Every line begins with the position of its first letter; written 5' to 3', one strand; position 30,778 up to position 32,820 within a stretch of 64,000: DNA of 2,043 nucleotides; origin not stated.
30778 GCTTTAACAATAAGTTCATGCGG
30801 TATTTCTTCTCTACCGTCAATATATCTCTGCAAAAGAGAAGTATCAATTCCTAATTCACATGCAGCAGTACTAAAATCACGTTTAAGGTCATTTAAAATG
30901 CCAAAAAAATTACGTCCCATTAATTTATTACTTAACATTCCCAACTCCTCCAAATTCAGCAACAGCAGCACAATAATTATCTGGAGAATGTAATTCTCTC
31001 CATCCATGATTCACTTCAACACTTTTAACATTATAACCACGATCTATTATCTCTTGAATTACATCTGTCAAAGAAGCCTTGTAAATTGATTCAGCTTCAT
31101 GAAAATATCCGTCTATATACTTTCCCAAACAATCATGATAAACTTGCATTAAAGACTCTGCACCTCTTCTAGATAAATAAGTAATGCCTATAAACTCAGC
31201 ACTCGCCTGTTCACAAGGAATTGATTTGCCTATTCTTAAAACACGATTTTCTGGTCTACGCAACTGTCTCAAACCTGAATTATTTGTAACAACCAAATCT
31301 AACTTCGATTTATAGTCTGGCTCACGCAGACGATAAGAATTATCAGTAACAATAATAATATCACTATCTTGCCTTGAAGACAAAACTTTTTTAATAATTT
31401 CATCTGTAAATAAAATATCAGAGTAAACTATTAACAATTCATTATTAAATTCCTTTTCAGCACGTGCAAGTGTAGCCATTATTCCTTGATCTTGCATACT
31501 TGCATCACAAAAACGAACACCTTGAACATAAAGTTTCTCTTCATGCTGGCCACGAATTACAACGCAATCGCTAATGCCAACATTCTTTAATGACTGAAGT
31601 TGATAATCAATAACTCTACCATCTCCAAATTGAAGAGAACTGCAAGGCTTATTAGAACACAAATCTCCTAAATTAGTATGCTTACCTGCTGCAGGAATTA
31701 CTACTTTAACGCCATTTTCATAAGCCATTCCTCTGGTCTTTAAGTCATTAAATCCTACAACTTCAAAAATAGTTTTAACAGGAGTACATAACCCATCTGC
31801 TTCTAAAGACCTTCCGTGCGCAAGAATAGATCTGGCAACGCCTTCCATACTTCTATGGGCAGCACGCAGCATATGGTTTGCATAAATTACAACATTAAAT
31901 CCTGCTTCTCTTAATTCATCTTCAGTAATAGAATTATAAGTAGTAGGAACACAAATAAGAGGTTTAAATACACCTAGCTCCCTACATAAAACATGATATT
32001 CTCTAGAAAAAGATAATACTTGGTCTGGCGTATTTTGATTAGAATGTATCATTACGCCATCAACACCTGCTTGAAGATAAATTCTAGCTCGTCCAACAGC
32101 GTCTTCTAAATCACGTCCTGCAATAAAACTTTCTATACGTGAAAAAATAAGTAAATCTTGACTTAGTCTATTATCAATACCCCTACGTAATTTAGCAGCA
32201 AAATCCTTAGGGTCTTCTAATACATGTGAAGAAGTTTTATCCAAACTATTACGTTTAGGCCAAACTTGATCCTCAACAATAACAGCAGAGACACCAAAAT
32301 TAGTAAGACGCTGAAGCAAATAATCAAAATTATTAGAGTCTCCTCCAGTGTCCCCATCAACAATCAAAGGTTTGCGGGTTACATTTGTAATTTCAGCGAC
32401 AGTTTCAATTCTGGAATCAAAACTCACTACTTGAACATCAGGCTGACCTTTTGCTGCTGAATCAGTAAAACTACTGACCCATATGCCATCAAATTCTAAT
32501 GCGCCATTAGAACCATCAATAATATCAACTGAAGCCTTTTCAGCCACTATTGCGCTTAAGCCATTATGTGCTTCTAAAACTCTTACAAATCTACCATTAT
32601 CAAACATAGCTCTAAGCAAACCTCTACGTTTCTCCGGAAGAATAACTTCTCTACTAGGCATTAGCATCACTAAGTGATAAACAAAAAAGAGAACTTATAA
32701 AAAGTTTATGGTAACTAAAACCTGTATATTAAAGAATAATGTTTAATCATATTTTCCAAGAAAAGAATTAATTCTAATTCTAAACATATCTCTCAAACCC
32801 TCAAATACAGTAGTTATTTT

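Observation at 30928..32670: PEP mutase-cytidylyltransferase fusion with a non-canonical EDQ (not EDK) catalytic-loop motif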

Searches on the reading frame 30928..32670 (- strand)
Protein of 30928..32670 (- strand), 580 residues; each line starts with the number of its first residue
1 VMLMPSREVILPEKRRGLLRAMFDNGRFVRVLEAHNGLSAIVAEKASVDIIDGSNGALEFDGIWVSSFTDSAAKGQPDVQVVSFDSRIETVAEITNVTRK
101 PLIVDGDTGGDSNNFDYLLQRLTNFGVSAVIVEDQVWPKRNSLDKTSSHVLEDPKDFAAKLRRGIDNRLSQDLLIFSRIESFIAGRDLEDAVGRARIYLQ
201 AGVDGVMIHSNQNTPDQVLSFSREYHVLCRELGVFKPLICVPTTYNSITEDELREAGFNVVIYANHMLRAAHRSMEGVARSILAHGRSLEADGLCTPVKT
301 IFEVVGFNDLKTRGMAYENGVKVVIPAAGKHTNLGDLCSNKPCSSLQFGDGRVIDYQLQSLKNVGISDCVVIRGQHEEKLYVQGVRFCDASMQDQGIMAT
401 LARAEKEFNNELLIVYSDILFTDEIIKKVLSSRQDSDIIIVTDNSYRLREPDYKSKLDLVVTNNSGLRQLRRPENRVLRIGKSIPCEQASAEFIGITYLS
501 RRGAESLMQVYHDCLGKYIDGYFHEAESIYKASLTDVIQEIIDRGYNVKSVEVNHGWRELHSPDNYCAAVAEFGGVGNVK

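Call 5: search_protein_families(library=pfam, proteins=[window:30928-32670:-], max_evalue=0.001)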
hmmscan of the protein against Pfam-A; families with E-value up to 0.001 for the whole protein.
window:30928-32670:- (580 aa): 3 families
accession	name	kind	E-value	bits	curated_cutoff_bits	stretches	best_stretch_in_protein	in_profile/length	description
PF13714.12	PEP_mutase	-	1.4e-46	159.5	31.5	1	20-283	2-240/240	Phosphoenolpyruvate phosphomutase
PF12804.13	NTP_transf_3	-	3.6e-09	37.5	27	1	323-447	1-127/160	MobA-like NTP transferase domain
PF00483.29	NTP_transferase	-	0.00034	20.7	21.2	0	323-383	2-63/245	Nucleotidyl transferase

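Call 6: search_protein_families(library=ncbifam, proteins=[window:30928-32670:-], max_evalue=0.001)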
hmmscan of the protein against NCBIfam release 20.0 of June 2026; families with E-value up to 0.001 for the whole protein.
window:30928-32670:- (580 aa): 9 families
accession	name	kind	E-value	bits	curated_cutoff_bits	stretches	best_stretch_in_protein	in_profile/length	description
TIGR02320.1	PEP_mutase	equivalog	1.7e-93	312.8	319.55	1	19-305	1-280/284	phosphoenolpyruvate mutase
TIGR02321.1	Pphn_pyruv_hyd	equivalog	1.9e-43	148.6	374.4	1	18-309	6-280/290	phosphonopyruvate hydrolase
TIGR02317.1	prpB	equivalog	1.1e-27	97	354.4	1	18-309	4-274/285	methylisocitrate lyase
NF008455.0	PRK11320.1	equivalog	1e-21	77.4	353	1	60-307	40-279/295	methylisocitrate lyase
TIGR03992.1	Arch_glmU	subfamily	3e-10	39.5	292.1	1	322-438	2-124/393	bifunctional sugar-1-phosphate nucleotidylyltransferase/acetyltransferase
NF041173.1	Sug_nt_acttase_Thmprot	equivalog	3.7e-08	32.7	600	1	322-439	2-126/405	bifunctional sugar-1-phosphate nucleotidylyltransferase/acetyltransferase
TIGR02319.1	CPEP_Pphonmut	equivalog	1.1e-07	31.4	420.05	1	66-211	44-187/294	carboxyvinyl-carboxyphosphonate phosphorylmutase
NF041313.1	UDPGP_AglF_Halo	equivalog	7.8e-07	28.8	400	1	322-436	2-122/234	UTP--glucose-1-phosphate uridylyltransferase AglF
TIGR01208.1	rmlA_long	equivalog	1e-05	24.6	320.25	0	322-431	1-120/353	glucose-1-phosphate thymidylyltransferase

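Call 7: search_solved_structures(query=window:30928-32670:-, max_evalue=0.001, show_alignments=4)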
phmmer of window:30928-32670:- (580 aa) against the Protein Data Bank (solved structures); distinct sequences matched with E-value up to 0.001: 21.
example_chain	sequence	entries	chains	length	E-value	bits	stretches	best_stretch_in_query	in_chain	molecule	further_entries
5unc_A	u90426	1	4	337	3.5e-45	157.8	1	13-323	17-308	PHOSPHOENOLPYRUVATE PHOSPHOMUTASE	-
2dua_A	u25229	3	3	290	2.2e-40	141.9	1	18-309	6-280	Phosphonopyruvate hydrolase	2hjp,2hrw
1m1b_A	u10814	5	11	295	2e-36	128.9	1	16-305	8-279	PHOSPHOENOLPYRUVATE PHOSPHOMUTASE | PROTEIN (PHOSPHOENOLPYRUVATE MUTASE)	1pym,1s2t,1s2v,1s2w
1s2u_A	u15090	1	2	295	2.4e-35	125.3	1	16-305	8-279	Phosphoenolpyruvate phosphomutase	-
1zlp_A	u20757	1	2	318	2.3e-13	52.7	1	59-286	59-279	petal death protein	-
1o5q_A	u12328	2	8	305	3.3e-13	52.2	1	62-295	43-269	Probable methylisocitrate lyase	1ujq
6t4v_C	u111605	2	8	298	4.6e-13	51.7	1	61-288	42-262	2-methylisocitrate lyase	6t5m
1xg3_A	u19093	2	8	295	1.1e-12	50.5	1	70-287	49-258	Probable methylisocitrate lyase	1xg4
4iqd_A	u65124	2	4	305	2.5e-12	49.3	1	27-311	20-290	Carboxyvinyl-carboxyphosphonate phosphorylmutase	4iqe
1mum_A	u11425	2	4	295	3.6e-12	48.8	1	70-287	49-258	2-methylisocitrate lyase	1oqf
3eoo_A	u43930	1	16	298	2.1e-11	46.3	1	58-275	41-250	Methylisocitrate lyase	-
9hra_A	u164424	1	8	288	4e-10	42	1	60-308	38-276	2-methylisocitrate lyase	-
9hgk_A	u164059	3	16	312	4.9e-10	41.8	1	60-308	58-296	2-methylisocitrate lyase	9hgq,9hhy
9hgo_A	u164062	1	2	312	1.3e-09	40.4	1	60-308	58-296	2-methylisocitrate lyase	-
9hhs_A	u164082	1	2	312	1.6e-09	40.1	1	60-308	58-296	2-methylisocitrate lyase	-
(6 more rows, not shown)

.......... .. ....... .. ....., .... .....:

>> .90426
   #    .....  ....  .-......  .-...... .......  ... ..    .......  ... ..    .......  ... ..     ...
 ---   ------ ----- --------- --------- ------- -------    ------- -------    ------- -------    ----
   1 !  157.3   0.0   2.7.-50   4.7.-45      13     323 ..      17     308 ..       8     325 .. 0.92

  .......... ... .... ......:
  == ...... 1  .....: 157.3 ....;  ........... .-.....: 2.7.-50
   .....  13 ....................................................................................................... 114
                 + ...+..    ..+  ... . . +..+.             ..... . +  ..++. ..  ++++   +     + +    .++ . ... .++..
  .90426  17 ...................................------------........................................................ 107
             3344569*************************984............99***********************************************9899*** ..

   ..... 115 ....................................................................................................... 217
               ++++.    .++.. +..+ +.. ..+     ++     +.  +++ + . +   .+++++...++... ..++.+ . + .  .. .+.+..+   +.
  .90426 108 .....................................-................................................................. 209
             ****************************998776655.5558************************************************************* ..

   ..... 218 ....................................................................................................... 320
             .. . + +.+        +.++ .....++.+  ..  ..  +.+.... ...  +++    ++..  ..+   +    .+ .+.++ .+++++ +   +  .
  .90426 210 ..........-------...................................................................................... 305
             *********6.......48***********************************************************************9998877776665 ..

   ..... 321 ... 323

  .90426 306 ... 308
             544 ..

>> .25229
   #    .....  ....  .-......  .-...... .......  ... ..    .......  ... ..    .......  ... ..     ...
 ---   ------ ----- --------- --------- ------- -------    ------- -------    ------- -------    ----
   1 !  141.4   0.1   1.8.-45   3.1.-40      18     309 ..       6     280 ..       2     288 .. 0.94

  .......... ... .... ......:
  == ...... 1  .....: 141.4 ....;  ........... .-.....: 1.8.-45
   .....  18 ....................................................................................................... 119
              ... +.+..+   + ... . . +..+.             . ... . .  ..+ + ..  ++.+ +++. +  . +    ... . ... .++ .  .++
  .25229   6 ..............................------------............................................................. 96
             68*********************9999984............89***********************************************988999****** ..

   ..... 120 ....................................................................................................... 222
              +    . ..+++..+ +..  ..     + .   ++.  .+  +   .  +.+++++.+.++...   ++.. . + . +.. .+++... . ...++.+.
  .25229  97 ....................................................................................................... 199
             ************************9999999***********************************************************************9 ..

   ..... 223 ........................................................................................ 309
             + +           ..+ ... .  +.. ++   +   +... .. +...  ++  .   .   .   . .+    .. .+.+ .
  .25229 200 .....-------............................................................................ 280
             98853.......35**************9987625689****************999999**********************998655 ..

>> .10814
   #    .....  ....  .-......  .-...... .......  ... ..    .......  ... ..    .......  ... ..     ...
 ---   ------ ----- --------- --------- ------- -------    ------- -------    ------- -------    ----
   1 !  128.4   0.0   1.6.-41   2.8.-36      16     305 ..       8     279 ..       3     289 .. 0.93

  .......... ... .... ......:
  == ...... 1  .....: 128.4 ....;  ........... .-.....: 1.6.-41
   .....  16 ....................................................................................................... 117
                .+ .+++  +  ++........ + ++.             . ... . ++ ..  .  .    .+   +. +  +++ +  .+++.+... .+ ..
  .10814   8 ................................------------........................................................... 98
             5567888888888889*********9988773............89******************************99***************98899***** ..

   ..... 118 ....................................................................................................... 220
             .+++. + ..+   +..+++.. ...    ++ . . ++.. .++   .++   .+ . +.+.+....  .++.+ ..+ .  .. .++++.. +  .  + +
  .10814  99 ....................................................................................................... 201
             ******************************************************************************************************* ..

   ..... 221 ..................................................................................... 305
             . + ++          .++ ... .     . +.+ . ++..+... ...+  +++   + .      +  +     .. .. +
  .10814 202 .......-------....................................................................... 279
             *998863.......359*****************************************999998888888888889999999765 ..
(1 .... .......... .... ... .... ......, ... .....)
